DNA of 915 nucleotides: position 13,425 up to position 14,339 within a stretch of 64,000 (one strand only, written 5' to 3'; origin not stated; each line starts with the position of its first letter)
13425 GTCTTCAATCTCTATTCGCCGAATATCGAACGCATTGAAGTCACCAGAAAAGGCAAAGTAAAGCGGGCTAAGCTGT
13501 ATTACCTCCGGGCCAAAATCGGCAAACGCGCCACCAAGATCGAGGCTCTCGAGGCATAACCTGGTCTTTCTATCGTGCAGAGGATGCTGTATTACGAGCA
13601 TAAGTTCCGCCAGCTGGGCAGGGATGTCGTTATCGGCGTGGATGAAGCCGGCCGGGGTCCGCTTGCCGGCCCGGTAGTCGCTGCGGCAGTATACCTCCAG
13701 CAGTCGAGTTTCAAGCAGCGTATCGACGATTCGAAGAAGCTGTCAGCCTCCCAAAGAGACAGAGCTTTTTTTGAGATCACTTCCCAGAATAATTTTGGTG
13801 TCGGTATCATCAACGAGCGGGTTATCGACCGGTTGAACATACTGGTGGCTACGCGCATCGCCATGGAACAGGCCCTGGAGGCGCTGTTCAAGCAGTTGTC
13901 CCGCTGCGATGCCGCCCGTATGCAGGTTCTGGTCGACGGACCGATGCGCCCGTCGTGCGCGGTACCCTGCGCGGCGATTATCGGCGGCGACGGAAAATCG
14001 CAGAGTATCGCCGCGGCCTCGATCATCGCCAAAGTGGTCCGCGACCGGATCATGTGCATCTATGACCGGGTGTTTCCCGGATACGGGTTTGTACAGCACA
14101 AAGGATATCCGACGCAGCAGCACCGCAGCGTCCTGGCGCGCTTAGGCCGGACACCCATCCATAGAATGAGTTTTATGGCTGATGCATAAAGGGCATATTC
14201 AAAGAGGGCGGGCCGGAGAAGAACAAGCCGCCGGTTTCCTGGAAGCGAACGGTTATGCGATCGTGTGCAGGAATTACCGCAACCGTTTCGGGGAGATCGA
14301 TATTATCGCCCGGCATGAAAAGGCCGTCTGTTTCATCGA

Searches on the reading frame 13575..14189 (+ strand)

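Call 18: search_protein_families(library=pfam, proteins=[window:13575-14189:+], max_evalue=0.00001)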
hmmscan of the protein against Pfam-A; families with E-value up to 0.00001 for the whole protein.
window:13575-14189:+ (204 aa): 1 family
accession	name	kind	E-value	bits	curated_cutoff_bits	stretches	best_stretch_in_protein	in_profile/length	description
PF01351.25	RNase_HII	-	3.7e-35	122.1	25.8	1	20-201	1-197/199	Ribonuclease HII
